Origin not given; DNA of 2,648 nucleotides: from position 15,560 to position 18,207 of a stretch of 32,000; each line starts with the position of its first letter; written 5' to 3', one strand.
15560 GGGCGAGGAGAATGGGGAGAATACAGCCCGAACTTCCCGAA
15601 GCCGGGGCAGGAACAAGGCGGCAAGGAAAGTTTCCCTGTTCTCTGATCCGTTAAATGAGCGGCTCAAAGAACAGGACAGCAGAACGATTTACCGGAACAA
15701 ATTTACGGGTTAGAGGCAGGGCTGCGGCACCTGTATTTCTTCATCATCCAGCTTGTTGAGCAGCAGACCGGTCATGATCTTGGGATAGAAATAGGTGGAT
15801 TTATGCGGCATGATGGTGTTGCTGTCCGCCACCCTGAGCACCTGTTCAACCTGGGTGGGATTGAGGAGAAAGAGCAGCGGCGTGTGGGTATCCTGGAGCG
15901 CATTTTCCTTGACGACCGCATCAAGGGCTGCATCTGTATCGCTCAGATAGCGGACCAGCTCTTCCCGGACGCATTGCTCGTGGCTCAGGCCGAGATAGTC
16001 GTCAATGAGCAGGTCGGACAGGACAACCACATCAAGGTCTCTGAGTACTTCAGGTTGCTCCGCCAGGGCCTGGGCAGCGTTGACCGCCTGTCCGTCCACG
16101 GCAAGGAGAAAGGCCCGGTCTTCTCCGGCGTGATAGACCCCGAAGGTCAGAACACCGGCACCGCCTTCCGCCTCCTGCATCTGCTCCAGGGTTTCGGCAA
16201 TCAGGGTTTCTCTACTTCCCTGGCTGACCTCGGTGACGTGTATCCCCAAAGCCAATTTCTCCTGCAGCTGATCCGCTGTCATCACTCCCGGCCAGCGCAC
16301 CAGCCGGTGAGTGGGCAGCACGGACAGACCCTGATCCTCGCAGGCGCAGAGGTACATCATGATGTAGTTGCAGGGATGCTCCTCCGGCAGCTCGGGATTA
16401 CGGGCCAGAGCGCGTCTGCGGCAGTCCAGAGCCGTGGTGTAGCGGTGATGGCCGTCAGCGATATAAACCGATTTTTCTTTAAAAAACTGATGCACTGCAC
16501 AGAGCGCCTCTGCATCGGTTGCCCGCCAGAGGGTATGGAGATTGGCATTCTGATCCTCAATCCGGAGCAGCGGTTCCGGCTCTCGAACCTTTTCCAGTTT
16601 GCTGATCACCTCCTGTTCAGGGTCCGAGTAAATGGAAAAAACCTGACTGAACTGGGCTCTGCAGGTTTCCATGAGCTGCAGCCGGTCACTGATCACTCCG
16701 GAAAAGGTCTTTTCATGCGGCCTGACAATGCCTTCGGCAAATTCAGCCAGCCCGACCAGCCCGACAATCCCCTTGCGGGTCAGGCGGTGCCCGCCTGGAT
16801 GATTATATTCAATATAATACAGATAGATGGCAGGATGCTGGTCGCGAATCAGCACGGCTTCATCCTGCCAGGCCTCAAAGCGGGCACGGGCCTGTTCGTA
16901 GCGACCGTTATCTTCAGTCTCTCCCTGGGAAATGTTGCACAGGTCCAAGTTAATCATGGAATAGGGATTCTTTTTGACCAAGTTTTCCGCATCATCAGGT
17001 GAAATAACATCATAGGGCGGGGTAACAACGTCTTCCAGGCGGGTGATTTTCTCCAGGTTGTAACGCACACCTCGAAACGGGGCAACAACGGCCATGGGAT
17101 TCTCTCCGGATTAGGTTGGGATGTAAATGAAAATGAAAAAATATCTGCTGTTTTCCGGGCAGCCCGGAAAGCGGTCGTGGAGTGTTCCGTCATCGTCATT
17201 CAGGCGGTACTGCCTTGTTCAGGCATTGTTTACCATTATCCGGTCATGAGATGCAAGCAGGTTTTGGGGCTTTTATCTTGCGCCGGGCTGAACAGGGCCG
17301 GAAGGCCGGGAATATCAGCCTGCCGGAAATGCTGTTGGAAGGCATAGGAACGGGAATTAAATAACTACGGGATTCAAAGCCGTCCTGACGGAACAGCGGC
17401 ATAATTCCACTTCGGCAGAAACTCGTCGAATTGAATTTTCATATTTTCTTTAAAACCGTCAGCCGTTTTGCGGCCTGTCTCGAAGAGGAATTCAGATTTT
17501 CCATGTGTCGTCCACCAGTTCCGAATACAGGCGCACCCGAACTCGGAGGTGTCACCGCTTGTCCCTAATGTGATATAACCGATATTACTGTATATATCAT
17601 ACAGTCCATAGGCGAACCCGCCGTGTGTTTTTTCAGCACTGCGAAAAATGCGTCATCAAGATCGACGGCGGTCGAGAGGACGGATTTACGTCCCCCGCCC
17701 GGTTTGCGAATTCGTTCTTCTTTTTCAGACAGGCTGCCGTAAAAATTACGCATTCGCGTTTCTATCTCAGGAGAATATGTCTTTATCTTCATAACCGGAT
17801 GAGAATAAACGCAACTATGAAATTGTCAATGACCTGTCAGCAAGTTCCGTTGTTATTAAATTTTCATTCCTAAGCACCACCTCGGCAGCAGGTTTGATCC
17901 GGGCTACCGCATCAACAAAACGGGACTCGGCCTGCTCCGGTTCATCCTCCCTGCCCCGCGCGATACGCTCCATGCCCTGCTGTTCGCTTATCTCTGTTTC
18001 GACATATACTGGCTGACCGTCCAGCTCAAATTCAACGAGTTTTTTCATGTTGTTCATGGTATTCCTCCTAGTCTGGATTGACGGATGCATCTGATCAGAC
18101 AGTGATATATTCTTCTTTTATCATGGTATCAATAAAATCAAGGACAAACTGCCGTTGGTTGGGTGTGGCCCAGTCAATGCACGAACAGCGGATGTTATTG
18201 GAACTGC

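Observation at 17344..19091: Two direct copies of a mini-ISAzo13 element bracket a 687-bp cargo and split a TPR-like gene (composite transposon or cointegrate-like unit)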

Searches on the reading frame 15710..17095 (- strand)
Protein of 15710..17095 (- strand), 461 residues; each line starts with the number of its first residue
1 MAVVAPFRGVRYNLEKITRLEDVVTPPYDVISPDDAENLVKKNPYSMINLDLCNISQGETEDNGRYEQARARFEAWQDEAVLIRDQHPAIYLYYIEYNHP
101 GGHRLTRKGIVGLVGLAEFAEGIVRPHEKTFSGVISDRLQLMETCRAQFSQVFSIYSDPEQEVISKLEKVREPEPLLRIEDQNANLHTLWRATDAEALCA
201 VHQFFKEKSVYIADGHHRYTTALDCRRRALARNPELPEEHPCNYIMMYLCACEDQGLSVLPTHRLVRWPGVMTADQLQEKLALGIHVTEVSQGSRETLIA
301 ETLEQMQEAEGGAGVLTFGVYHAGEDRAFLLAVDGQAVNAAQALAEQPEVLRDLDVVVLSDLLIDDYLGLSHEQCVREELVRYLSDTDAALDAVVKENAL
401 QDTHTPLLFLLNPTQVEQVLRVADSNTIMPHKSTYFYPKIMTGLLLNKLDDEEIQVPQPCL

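Call 12: search_protein_families(library=pfam, max_evalue=0.01, proteins=[window:15713-17095:-])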
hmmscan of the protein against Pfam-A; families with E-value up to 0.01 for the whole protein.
window:15713-17095:- (461 aa): 1 family
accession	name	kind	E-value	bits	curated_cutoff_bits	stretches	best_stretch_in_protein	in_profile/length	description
PF06245.16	DUF1015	-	2.3e-87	293.4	25.8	1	4-356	1-324/325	Protein of unknown function (DUF1015)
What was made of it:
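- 15710..17095 (-): DUF1015-family gene, the left neighbour of the unit. It is unrelated to the TPR gene. PF06245 E=2.3e-87 (call 12).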

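Call 21: find_encoding_contigs(protein=window:15710-17095:-, flank=10000, max_places=10)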
Protein window:15710-17095:- (461 aa): 2 contigs read that carry it; 2 places shown.
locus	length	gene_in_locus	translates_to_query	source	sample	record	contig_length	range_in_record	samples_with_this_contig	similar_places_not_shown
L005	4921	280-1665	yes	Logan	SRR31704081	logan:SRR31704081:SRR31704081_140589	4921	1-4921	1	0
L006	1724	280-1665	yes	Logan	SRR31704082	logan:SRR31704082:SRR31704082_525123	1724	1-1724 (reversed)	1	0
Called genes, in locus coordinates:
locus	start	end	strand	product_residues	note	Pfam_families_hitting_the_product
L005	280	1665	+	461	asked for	PF06245:DUF1015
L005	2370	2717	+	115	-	-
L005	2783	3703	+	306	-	PF26567:BstA_C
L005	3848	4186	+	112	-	-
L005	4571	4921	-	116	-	?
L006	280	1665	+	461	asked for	PF06245:DUF1015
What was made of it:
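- Tried and rejected: Only two short-read contigs ending in the IS were found (call 21).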

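Call 43: find_homologous_proteins(query=window:15713-17095:-, max_evalue=1e-60)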
Query window:15713-17095:- (461 aa): 3105 proteins with E <= 1e-60 among 8000 candidates; the best 120 are listed.
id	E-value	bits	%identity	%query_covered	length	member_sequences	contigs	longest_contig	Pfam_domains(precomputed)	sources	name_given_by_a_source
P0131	0.0e+0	1049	100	100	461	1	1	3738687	PF06245.17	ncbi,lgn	ncbi:MAG: DUF1015 domain-containing protein [Candidatus Electrothrix sp. YB6]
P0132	3.9e-241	819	78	100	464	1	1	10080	PF06245.17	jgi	jgi:uncharacterized protein (DUF1015 family)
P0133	2.3e-236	803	76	98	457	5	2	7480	PF06245.17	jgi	jgi:uncharacterized protein (DUF1015 family)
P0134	4.7e-234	796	76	98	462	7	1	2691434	PF06245.17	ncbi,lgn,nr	ncbi:MAG: DUF1015 domain-containing protein [Candidatus Electrothrix sp. Rat3]|nr:DUF1015 domain-con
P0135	1.5e-233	794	76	99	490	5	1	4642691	PF06245.17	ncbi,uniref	ncbi:MAG: DUF1015 domain-containing protein [Candidatus Electrothrix sp. GW3-4]|uniref:DUF1015 domai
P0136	5.2e-233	792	76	100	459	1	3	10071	PF06245.17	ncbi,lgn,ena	-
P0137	1.4e-232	791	75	98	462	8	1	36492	PF06245.17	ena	-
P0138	7.1e-232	788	76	98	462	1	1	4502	PF06245.17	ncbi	-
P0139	1.4e-231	787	75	98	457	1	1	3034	PF06245.17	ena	-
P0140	6.7e-231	785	74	99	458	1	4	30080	PF06245.17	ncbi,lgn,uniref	ncbi:DUF1015 domain-containing protein [Candidatus Electrothrix sp.]|uniref:DUF1015 domain-containin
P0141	2.2e-230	783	75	98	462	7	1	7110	PF06245.17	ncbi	ncbi:MAG: DUF1015 domain-containing protein [Candidatus Electrothrix sp.]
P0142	3.6e-230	783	75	100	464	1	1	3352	PF06245.17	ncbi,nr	ncbi:MAG: DUF1015 domain-containing protein [Candidatus Electrothrix sp. AR4]|nr:DUF1015 domain-cont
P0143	3.9e-229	779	74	99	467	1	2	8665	PF06245.17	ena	-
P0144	1.7e-227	774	73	99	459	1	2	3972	PF06245.17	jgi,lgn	jgi:uncharacterized protein (DUF1015 family)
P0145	1.1e-226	771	74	98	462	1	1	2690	PF06245.17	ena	-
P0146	3.8e-226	769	73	99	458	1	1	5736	PF06245.17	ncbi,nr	ncbi:MAG: DUF1015 domain-containing protein [Candidatus Electrothrix sp. MAN1_4]|nr:DUF1015 domain-c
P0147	7.2e-225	765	73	98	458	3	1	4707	PF06245.17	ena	-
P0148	1.3e-224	765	73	98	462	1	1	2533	PF06245.17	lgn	-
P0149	8.7e-224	762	73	98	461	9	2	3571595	PF06245.17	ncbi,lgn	ncbi:MAG: DUF1015 domain-containing protein [Candidatus Electrothrix gigas]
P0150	6.7e-222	756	71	99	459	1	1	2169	PF06245.17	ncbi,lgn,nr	ncbi:MAG: DUF1015 domain-containing protein, partial [Candidatus Electrothrix sp. AR3]|nr:DUF1015 do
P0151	4.2e-220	750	71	100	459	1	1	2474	PF06245.17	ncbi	-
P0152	1.0e-219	748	72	99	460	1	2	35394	PF06245.17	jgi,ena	-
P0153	2.0e-218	744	71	99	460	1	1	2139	PF06245.17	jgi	jgi:uncharacterized protein (DUF1015 family)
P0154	4.8e-218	743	70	99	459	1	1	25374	PF06245.17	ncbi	-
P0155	5.4e-218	743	71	99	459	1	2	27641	PF06245.17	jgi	jgi:uncharacterized protein (DUF1015 family)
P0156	6.1e-218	742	72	99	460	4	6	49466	PF06245.17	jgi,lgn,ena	jgi:uncharacterized protein (DUF1015 family)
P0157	1.7e-217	741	71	99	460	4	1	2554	PF06245.17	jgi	jgi:uncharacterized protein (DUF1015 family)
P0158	3.3e-217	740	72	98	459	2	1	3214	PF06245.17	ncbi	-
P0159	1.7e-215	734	74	93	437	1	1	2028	PF06245.17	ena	-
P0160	9.8e-213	725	71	99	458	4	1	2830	PF06245.17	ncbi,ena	-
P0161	1.3e-212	725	69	99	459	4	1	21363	PF06245.17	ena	-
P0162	1.9e-212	724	71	98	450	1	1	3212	PF06245.17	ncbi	-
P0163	3.2e-210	717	69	99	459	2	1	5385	PF06245.17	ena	-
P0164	1.8e-209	715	69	99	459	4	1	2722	PF06245.17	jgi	jgi:uncharacterized protein (DUF1015 family)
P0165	3.9e-209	713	69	99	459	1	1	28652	PF06245.17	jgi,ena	-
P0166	2.2e-208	711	75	89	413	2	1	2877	PF06245.17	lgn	-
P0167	8.4e-208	709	68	99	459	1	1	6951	PF06245.17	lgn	-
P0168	1.0e-207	709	69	99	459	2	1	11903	PF06245.17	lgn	-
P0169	1.3e-207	708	70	98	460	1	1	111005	PF06245.17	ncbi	-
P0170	1.8e-207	708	69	98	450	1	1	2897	PF06245.17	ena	-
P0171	2.1e-207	708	70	98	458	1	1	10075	PF06245.17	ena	-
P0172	1.5e-206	705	69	98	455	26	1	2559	PF06245.17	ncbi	-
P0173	2.6e-206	704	68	99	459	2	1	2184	PF06245.17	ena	-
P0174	1.1e-205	702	74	88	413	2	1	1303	PF06245.17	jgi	jgi:uncharacterized protein (DUF1015 family)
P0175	2.9e-205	701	69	98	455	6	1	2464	PF06245.17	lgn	-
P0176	1.8e-203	695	68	98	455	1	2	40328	PF06245.17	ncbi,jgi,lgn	jgi:uncharacterized protein (DUF1015 family)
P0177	2.1e-203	695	67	99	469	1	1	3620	PF06245.17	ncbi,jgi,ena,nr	ncbi:MAG: DUF1015 domain-containing protein [Desulfocapsa sp.]|nr:MAG: DUF1015 domain-containing pro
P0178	6.8e-203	693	68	97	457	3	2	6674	PF06245.17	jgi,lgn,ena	-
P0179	6.9e-202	690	68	98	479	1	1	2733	PF06245.17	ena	-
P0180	3.2e-201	687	67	100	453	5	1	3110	PF06245.17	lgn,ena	-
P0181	3.1e-200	684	68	98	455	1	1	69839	PF06245.17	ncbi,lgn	-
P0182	1.3e-199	682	66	97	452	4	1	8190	PF06245.17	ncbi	-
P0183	2.5e-199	681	67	100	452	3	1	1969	PF06245.17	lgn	-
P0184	6.6e-199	680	68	98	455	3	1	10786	PF06245.17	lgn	-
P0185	1.3e-198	679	67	99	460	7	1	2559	PF06245.17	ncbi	-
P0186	1.6e-198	678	66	99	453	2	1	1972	PF06245.17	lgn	-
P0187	5.5e-197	673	64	99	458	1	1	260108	PF06245.17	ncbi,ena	-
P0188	1.4e-196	672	67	98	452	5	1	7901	PF06245.17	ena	-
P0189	8.0e-196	670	65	97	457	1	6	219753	PF06245.17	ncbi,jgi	jgi:uncharacterized protein (DUF1015 family)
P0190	1.4e-195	669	66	99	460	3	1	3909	PF06245.17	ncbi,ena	-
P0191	3.3e-194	664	66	97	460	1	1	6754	PF06245.17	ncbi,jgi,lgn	-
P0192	7.8e-192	656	66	98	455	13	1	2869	PF06245.17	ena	-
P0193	3.0e-191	654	65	99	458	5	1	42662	PF06245.17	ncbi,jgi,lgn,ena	-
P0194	9.7e-191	653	64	99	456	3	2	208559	PF06245.17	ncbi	ncbi:DUF1015 domain-containing protein [Desulfolithobacter sp.]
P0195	3.5e-190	651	65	98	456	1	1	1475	PF06245.17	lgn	-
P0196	2.7e-189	648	64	99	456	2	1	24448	PF06245.17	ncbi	ncbi:DUF1015 domain-containing protein [Desulfolithobacter sp.]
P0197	3.1e-186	638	65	98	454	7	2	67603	PF06245.17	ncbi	-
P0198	4.0e-186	638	64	98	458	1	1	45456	PF06245.17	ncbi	-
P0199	5.8e-184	630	61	99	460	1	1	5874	PF06245.17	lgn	-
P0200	7.7e-184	630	62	99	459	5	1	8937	PF06245.17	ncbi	-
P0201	1.4e-181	623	61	97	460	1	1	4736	PF06245.17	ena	-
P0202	4.4e-181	621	61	98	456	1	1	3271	PF06245.17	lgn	-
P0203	1.0e-180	620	62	98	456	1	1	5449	PF06245.17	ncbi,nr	ncbi:MAG: DUF1015 family protein [Desulfobulbaceae bacterium]|nr:DUF1015 family protein [Desulfobulb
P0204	3.9e-180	618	60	97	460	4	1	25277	PF06245.17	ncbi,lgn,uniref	ncbi:hypothetical protein MNBD_DELTA04-1792 [hydrothermal vent metagenome]|uniref:HTH domain of SpoO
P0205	4.4e-180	618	61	98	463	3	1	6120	PF06245.17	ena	-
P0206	1.7e-179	616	62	97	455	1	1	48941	PF06245.17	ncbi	-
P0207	2.8e-179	615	62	97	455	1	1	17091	PF06245.17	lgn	-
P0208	6.7e-179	614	61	99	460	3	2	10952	PF06245.17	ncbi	-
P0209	7.0e-179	614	61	99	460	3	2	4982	PF06245.17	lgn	-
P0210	7.2e-179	614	61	98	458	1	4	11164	PF06245.17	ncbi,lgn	-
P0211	3.4e-178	611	61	98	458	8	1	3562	PF06245.17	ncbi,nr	ncbi:MAG: DUF1015 domain-containing protein [Desulfobulbaceae bacterium]|nr:DUF1015 domain-containin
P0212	4.4e-178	611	60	99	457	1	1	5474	PF06245.17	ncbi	-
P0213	9.9e-178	610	59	99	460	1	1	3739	PF06245.17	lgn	-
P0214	1.4e-177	609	60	99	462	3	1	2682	PF06245.17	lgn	-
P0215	1.5e-177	609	61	97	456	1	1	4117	PF06245.17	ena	-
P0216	3.4e-177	608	61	98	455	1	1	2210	PF06245.17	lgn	-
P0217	9.1e-177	607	59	99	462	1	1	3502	PF06245.17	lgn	-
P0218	1.2e-176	606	60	98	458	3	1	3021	PF06245.17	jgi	-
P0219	1.5e-176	606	60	98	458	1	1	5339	PF06245.17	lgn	-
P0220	2.1e-176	606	60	98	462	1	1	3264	PF06245.17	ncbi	-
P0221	2.8e-176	605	60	98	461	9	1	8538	PF06245.17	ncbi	-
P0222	6.1e-176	604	59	98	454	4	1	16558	PF06245.17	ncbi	-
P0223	6.4e-176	604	59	97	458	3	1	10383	PF06245.17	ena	-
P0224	7.4e-176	604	61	97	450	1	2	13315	PF06245.17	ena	-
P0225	1.6e-175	603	59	97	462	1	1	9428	PF06245.17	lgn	-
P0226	2.6e-175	602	59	99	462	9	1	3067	PF06245.17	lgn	-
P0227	3.1e-175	602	59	99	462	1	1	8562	PF06245.17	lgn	-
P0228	1.0e-174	600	60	98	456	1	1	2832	PF06245.17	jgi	jgi:uncharacterized protein (DUF1015 family)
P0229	2.6e-174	599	59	99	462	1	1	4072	PF06245.17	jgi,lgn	-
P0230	3.8e-174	598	59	98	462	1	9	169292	PF06245.17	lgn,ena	-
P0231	6.4e-174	597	59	98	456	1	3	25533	PF06245.17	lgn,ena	-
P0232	9.3e-174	597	60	99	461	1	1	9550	PF06245.17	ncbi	-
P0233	1.2e-173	597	59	97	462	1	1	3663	PF06245.17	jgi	jgi:uncharacterized protein (DUF1015 family)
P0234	1.4e-173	596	59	97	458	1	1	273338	PF06245.17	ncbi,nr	ncbi:MAG: DUF1015 domain-containing protein [Desulfobulbaceae bacterium]|nr:DUF1015 domain-containin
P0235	4.8e-173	595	59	99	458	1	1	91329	PF06245.17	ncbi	ncbi:MAG: DUF1015 domain-containing protein [Desulfobulbaceae bacterium]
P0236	4.8e-173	594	60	97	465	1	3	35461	PF06245.17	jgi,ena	-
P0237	5.0e-173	594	59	97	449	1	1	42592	PF06245.17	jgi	jgi:uncharacterized protein (DUF1015 family)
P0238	5.4e-173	594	59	98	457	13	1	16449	PF06245.17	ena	-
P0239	6.6e-173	594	59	99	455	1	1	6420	PF06245.17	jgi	jgi:uncharacterized protein (DUF1015 family)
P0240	1.1e-172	593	58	99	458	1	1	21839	PF06245.17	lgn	-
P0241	1.3e-172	593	60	98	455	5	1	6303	PF06245.17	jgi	jgi:uncharacterized protein (DUF1015 family)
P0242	2.1e-172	592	58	99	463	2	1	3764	PF06245.17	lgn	-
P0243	3.3e-172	592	57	98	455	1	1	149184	PF06245.17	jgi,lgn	-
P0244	4.2e-172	591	59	97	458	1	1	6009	PF06245.17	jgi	jgi:uncharacterized protein (DUF1015 family)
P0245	7.9e-172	590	59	97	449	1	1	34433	PF06245.17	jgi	-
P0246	3.3e-171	588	58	97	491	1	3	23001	PF06245.17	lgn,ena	-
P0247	4.3e-171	588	58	98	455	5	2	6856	PF06245.17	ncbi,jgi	-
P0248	4.3e-171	588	57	100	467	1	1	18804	PF06245.17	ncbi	-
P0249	5.8e-171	588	59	97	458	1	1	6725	PF06245.17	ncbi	-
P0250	5.8e-171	588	59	97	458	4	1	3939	PF06245.17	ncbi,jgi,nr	ncbi:MAG: DUF1015 domain-containing protein [Desulfobulbaceae bacterium]|nr:DUF1015 domain-containin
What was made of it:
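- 15710..17095 (-): Electrothrix sp. YB6 (call 43).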

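Call 44: find_encoding_contigs(protein=P0134, flank=8000, max_places=2)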
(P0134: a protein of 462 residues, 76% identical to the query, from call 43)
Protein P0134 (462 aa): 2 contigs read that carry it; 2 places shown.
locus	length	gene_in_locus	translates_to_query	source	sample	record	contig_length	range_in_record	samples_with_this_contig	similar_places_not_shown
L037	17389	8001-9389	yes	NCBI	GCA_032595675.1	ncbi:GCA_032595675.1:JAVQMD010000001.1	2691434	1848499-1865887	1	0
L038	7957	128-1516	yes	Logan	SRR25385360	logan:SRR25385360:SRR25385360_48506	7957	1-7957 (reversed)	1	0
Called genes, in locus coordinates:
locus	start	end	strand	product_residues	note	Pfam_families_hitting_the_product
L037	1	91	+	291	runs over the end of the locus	-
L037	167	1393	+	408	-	PF05816:TelA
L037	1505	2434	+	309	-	PF12784:PDDEXK_2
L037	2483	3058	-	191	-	PF02661:Fic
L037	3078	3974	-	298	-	PF00005:ABC_tran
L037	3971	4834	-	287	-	PF00528:BPD_transp_1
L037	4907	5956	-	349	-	PF09084:NMT1 (weak)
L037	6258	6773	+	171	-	PF08212:Lipocalin_2, PF00061:Lipocalin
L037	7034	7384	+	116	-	-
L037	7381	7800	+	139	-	PF20126:TumE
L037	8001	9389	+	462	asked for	PF06245:DUF1015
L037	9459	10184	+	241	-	PF05175:MTS, PF10294:Methyltransf_16 (weak), PF02475:TRM5-TYW2_MTfase (weak), PF13847:Methyltransf_31, PF13649:Methyltransf_25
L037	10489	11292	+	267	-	PF13505:OMP_b-brl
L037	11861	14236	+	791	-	-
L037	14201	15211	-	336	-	PF00933:Glyco_hydro_3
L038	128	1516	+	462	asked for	PF06245:DUF1015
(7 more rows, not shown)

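Call 45: find_encoding_contigs(protein=P0135, flank=8000, max_places=2)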
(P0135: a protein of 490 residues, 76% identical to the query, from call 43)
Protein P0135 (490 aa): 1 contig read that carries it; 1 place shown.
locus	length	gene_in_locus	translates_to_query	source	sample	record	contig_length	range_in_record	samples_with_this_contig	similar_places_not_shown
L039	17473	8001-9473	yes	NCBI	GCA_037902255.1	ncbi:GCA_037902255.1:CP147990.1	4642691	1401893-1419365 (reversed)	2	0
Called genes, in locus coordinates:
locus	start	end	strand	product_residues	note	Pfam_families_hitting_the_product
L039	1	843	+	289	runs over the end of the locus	-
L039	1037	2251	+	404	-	PF05816:TelA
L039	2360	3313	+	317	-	-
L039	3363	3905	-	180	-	PF02661:Fic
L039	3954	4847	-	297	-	PF00005:ABC_tran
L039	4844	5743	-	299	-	PF00528:BPD_transp_1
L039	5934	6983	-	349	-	PF09084:NMT1 (weak)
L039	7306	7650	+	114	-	-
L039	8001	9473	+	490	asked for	PF06245:DUF1015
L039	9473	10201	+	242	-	PF01170:UPF0020 (faint), PF05175:MTS, PF10294:Methyltransf_16 (weak), PF13847:Methyltransf_31, PF13649:Methyltransf_25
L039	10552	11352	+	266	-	PF13505:OMP_b-brl, PF01617:Surface_Ag_2 (faint)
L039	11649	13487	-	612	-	PF00128:Alpha-amylase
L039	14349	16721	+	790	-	-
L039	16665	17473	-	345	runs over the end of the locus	PF00933:Glyco_hydro_3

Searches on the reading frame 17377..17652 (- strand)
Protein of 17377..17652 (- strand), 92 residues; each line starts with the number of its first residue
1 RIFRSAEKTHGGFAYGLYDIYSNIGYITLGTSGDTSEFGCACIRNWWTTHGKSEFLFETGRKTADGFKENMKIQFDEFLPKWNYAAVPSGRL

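Call 13: search_protein_families(library=pfam, max_evalue=10, proteins=[window:17377-17652:-])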
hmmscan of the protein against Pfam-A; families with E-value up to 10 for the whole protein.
seq(92 aa): 1 family
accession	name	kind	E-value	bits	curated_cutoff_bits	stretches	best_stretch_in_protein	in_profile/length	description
PF07592.17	DDE_Tnp_ISAZ013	-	3.9e-17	62.7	26.9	2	12-55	134-177/308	Rhodopirellula transposase DDE domain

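Call 14: search_protein_families(library=ncbifam, max_evalue=10, proteins=[window:17377-17652:-])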
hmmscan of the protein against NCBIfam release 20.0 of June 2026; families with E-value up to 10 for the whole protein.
seq(92 aa): 1 family
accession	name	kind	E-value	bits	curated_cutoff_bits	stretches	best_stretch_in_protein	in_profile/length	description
NF033519.0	transpos_ISAzo13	equivalog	7e-18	64.8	200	2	12-55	213-256/387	ISAzo13 family transposase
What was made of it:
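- On ISAzo13 family IS: The scores are below the whole-protein cut-off only because the gene is fragmentary (calls 13, 14).
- Closest known: ISAzo13 family insertion sequences. Same: The transposase relics match the family models (calls 13, 14).
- Checked: The transposase relics match ISAzo13: PF07592 E=3.9e-17; NF033519 E=7e-18 and 4e-8 (calls 13, 14).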

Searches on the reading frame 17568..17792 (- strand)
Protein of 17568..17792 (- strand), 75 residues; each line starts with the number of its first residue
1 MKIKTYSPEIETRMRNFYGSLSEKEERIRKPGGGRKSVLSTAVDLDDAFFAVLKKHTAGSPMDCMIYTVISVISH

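Call 12: search_protein_families(library=pfam, max_evalue=0.01, proteins=[window:17568-17792:-])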
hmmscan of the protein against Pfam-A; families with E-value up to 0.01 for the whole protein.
seq(75 aa): 0 families

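Call 13: search_protein_families(library=pfam, max_evalue=10, proteins=[window:17568-17792:-])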
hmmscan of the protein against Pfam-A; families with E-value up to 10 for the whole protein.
seq(75 aa): 1 family
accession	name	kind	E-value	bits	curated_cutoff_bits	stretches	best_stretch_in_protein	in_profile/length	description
PF23159.1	WH_Rok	-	0.13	12.8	27.6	1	13-34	35-56/58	Repressor Rok winged helix domain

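Call 14: search_protein_families(library=ncbifam, max_evalue=10, proteins=[window:17568-17792:-])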
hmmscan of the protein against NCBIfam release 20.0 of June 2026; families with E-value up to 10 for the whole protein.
seq(75 aa): 1 family
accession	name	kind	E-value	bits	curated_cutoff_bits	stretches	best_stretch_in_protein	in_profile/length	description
NF033519.0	transpos_ISAzo13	equivalog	4e-08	32.7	200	1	21-72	53-104/387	ISAzo13 family transposase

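Call 23: find_encoding_contigs(protein=window:17568-17792:-, flank=3000, max_places=10)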
Protein seq(75 aa) (75 aa): no gene with exactly this product is on record in the collection.

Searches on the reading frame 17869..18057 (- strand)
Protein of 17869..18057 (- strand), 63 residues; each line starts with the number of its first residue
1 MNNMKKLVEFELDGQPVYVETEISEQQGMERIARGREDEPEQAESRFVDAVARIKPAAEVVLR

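Call 12: search_protein_families(library=pfam, max_evalue=0.01, proteins=[window:17869-18057:-])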
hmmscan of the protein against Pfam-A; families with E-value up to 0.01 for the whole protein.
seq(63 aa): 1 family
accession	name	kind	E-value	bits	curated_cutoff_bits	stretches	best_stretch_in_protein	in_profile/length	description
PF19493.4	Trypco1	-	2.9e-05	25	24.6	1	13-62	5-53/98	Trypsin-co-occurring domain 1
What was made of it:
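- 17871..18057 (-): 5' fragment (about 63 codons) of a Trypco1-like gene, with its RBS AGGAGG at 18064-69. Copy A cuts it at a TAA site. PF19493 Trypco1 E=2.9e-5, profile positions 5-53 of 98 (call 12).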
